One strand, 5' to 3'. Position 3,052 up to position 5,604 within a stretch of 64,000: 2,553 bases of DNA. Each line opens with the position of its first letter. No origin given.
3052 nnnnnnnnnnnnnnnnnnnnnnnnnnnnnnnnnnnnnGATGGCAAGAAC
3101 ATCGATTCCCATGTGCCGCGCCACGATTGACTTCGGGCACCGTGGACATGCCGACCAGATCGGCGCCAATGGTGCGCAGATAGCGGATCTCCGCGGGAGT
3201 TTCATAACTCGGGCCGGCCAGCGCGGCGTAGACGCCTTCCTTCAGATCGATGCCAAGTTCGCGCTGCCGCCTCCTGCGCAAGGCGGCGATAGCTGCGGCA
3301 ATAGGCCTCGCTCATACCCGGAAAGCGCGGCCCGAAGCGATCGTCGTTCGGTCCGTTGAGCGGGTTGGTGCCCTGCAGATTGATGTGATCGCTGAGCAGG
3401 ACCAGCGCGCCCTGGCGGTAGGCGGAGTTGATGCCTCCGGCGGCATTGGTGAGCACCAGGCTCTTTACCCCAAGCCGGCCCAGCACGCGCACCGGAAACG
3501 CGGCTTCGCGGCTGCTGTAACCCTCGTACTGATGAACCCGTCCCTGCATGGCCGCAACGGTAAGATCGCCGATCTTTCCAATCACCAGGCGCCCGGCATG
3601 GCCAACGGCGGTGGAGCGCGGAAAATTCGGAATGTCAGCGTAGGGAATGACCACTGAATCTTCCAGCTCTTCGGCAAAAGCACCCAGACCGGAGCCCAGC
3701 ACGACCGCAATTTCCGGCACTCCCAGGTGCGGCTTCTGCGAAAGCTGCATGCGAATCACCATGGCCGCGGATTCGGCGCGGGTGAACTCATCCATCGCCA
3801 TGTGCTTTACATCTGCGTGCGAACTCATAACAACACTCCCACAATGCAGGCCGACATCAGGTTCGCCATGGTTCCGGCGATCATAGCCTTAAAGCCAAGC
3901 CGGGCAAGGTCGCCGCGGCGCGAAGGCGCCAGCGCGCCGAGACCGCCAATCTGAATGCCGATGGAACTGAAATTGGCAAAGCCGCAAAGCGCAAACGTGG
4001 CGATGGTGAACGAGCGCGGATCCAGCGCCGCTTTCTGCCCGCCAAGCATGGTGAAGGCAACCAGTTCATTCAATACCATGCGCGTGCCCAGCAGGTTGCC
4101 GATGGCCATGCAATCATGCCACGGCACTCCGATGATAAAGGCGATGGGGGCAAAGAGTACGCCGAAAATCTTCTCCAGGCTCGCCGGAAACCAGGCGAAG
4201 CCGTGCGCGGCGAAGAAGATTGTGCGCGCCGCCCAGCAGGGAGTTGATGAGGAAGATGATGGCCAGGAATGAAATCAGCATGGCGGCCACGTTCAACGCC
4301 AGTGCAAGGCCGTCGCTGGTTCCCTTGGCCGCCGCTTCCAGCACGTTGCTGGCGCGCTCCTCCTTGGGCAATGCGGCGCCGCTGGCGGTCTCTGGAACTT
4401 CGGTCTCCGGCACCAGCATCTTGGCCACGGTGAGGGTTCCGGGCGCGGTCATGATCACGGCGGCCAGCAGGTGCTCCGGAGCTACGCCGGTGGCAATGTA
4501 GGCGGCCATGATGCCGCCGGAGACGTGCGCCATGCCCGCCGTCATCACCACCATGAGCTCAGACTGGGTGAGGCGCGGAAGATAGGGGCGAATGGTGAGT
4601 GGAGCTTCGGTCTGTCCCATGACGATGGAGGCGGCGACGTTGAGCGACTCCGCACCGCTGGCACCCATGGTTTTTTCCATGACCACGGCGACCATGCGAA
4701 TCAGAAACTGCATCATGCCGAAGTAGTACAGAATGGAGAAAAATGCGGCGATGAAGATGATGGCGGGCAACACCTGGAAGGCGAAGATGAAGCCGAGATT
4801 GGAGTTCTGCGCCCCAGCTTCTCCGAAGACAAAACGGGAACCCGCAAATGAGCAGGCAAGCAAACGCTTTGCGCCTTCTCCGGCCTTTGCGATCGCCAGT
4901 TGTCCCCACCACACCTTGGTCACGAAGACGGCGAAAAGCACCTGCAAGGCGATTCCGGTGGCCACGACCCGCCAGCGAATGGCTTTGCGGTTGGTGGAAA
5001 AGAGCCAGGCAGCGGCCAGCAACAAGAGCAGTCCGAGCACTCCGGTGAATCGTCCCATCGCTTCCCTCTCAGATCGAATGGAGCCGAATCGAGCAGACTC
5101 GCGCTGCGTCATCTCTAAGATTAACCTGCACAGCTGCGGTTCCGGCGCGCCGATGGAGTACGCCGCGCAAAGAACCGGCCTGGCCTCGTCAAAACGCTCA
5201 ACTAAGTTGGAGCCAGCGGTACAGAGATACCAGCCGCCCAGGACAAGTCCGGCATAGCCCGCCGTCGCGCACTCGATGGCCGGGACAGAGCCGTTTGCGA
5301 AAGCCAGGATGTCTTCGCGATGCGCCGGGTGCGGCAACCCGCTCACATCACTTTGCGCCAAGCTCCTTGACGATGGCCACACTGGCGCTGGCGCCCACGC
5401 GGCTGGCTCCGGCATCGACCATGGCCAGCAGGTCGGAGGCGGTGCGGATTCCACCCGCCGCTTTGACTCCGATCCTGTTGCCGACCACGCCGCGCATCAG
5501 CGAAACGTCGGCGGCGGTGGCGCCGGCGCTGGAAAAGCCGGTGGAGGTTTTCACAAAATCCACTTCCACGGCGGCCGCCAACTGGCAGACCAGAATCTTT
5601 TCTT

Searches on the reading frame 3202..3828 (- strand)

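Call 9: search_protein_families(library=pfam, proteins=[window:3202-3828:-], max_evalue=0.00001)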
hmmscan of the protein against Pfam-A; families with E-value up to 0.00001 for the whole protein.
window:3202-3828:- (208 aa): 1 family
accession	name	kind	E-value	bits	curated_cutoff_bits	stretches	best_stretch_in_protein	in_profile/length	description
PF01048.26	PNP_UDP_1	-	1.6e-26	93.6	25.1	1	39-190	1-137/233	Phosphorylase superfamily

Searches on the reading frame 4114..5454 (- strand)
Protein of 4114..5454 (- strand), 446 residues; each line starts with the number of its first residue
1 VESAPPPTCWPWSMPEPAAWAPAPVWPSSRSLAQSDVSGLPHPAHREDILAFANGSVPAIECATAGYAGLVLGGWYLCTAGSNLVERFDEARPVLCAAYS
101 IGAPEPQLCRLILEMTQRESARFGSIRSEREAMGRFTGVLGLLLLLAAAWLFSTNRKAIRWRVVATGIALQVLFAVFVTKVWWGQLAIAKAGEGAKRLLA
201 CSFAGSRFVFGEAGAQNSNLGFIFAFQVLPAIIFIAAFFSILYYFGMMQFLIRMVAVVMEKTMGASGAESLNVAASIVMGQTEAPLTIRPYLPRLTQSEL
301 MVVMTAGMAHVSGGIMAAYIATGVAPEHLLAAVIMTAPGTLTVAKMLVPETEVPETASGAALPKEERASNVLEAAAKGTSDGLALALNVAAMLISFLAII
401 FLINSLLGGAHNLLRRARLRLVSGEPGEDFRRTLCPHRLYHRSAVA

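Call 9: search_protein_families(library=pfam, proteins=[window:4114-5454:-], max_evalue=0.00001)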
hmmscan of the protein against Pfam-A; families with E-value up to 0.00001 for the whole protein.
window:4114-5454:- (446 aa): 3 families
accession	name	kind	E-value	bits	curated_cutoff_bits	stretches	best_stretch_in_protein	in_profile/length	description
PF01773.25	Nucleos_tra2_N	-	3.9e-22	79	27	1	140-212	1-73/74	Na+ dependent nucleoside transporter N-terminus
PF07662.18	Nucleos_tra2_C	-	1.2e-21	77.9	32.3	1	328-417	1-94/213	Na+ dependent nucleoside transporter C-terminus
PF07670.19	Gate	-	2.4e-15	57.3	29.6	1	225-322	1-100/104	Nucleoside recognition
